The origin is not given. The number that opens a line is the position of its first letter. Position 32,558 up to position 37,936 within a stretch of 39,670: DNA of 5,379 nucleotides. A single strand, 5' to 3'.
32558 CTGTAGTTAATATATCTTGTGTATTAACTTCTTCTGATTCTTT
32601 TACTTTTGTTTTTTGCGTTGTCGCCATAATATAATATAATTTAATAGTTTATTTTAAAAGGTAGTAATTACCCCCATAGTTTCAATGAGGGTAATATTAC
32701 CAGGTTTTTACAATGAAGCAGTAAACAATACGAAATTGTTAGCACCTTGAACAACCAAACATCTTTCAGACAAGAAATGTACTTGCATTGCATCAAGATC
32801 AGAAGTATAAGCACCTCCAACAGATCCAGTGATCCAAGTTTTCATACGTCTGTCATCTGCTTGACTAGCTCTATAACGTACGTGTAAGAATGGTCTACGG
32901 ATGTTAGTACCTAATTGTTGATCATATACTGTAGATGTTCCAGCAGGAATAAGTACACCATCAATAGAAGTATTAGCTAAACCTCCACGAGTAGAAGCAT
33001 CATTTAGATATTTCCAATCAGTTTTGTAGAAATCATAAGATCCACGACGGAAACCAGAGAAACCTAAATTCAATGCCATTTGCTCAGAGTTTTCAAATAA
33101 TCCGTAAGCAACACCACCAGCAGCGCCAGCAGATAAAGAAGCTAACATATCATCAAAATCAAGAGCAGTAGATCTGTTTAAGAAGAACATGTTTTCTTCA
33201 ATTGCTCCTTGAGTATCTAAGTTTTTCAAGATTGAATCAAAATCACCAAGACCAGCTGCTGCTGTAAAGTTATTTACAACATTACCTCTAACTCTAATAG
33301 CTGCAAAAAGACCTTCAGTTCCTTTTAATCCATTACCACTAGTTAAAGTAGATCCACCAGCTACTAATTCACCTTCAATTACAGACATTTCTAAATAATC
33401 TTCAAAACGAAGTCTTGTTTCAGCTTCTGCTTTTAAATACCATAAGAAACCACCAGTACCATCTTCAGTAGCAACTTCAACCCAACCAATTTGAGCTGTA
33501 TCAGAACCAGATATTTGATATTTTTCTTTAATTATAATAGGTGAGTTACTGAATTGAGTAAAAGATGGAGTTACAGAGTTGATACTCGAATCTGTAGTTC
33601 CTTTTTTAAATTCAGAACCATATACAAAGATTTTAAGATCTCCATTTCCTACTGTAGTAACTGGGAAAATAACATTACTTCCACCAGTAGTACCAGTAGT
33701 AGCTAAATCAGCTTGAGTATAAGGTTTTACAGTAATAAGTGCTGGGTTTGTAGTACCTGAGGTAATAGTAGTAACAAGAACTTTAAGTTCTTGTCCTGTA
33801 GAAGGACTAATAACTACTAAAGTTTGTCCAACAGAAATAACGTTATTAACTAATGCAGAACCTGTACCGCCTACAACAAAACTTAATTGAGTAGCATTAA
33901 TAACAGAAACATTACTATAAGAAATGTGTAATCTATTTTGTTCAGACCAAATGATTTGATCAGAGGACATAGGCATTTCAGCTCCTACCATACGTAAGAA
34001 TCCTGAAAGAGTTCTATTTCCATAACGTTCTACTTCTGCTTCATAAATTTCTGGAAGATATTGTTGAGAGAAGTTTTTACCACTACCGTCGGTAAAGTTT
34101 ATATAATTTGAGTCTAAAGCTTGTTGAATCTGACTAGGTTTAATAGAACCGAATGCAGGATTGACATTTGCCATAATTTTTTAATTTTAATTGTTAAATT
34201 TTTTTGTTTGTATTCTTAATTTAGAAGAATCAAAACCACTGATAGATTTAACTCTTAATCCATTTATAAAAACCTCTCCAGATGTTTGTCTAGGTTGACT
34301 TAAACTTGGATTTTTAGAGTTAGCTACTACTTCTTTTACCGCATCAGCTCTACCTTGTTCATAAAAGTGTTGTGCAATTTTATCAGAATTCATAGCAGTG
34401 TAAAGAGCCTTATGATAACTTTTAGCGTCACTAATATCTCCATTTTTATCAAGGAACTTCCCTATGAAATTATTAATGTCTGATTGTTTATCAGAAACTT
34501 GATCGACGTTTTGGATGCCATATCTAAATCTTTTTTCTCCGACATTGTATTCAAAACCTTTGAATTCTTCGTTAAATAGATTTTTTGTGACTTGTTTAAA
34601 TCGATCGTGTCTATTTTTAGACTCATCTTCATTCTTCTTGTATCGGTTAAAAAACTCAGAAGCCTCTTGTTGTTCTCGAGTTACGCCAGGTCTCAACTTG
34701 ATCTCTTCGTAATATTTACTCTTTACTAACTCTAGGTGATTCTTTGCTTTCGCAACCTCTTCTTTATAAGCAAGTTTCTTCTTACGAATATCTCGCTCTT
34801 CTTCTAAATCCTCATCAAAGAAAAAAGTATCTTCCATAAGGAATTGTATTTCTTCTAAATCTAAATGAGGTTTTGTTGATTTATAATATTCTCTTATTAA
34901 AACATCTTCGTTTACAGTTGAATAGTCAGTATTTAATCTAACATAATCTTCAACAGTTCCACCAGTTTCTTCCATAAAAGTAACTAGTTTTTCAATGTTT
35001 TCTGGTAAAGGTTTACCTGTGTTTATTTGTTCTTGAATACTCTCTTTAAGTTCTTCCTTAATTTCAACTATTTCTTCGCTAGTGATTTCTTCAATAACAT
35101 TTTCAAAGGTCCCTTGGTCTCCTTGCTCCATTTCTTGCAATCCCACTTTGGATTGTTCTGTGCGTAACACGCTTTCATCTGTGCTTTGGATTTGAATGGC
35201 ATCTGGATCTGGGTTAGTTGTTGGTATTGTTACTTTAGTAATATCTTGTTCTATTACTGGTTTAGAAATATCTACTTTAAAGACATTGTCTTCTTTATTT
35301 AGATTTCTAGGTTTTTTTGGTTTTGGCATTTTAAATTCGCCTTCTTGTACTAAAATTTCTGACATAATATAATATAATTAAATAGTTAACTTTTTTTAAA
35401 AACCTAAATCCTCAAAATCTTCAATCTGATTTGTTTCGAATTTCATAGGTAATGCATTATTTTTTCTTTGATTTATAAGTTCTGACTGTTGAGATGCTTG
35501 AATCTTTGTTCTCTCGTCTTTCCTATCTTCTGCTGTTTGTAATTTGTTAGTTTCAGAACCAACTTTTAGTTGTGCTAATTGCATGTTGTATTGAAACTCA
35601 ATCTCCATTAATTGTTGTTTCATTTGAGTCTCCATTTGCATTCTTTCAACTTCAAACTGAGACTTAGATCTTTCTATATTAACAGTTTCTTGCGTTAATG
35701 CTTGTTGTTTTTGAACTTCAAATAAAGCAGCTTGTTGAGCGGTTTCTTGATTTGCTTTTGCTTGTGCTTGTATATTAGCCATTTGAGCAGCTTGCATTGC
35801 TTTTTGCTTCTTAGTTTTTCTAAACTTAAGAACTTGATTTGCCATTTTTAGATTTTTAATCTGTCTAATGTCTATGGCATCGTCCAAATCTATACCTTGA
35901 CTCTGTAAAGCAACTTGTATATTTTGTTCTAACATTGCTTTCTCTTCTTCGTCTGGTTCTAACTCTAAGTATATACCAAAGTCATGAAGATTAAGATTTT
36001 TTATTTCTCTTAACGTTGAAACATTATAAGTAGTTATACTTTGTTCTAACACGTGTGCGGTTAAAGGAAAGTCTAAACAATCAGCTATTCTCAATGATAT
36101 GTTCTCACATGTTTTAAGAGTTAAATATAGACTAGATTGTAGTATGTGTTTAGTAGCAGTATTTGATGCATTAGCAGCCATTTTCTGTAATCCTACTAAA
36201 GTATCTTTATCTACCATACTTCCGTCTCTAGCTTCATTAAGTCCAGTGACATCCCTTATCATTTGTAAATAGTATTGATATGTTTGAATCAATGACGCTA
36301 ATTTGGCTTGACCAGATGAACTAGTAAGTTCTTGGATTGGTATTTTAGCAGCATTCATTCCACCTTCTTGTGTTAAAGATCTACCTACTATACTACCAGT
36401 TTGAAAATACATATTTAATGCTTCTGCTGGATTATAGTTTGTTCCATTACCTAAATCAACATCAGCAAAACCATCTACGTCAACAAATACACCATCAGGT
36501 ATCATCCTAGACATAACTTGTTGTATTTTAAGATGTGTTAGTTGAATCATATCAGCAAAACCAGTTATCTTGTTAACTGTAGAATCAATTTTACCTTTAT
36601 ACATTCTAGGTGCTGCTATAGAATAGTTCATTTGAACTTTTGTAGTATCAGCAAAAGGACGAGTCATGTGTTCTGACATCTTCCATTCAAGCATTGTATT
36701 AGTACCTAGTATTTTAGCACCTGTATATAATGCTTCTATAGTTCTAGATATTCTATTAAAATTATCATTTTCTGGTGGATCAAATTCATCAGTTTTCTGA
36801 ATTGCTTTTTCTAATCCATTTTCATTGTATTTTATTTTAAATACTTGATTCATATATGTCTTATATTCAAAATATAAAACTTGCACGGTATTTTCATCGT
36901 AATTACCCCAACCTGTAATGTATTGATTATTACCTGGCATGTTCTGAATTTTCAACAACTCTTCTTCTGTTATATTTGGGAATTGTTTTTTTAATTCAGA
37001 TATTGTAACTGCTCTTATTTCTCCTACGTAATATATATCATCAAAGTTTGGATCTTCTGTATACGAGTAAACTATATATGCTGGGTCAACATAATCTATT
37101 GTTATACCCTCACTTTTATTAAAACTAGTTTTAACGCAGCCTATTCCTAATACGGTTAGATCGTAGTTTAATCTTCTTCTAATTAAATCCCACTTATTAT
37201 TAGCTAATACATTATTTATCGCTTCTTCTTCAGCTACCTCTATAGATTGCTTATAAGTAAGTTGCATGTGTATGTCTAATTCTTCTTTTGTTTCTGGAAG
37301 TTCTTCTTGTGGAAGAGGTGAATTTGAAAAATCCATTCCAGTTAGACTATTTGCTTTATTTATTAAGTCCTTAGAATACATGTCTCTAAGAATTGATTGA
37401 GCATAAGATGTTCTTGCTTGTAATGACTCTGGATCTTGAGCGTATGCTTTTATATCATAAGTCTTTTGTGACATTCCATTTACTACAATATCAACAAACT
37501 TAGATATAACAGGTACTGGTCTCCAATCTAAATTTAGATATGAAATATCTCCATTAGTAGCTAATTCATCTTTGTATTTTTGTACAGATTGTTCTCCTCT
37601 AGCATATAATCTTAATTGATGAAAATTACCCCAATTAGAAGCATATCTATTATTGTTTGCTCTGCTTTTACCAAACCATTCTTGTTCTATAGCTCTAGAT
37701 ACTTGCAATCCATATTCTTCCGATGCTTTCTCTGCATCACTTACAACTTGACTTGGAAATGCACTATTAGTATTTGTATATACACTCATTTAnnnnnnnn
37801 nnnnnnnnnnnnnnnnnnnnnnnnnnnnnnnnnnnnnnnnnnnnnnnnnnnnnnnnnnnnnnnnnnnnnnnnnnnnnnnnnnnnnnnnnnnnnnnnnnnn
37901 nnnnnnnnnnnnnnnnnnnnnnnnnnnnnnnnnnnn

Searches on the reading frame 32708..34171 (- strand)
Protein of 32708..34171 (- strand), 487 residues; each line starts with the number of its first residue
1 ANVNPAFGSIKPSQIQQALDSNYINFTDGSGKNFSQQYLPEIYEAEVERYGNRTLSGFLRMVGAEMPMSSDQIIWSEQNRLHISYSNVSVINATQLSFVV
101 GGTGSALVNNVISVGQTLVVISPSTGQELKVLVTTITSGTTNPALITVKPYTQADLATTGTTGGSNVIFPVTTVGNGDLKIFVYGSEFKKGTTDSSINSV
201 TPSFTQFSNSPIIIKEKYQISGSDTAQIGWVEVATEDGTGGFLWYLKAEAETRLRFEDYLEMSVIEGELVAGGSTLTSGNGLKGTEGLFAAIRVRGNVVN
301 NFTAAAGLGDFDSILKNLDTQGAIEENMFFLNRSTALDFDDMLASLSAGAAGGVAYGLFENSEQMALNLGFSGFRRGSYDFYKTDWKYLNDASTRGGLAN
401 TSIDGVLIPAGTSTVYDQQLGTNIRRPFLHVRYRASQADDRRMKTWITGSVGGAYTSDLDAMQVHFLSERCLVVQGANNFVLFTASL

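Call 12: search_protein_families(library=phrogs, proteins=[window:32708-34171:-], max_evalue=0.001)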
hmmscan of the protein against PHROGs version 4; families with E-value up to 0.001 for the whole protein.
window:32708-34171:- (487 aa): 1 family
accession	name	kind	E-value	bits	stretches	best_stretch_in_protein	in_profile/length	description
phrog_13704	-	head and packaging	3.8e-93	313.5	1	10-484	17-446/452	virion structural protein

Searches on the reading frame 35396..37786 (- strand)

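Call 12: search_protein_families(library=phrogs, proteins=[window:35396-37786:-], max_evalue=0.001)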
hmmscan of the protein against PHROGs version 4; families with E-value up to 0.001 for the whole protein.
window:35396-37786:- (796 aa): 1 family
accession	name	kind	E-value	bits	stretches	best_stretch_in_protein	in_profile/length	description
phrog_6547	-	head and packaging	4.5e-144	482.4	1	4-789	3-825/827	portal protein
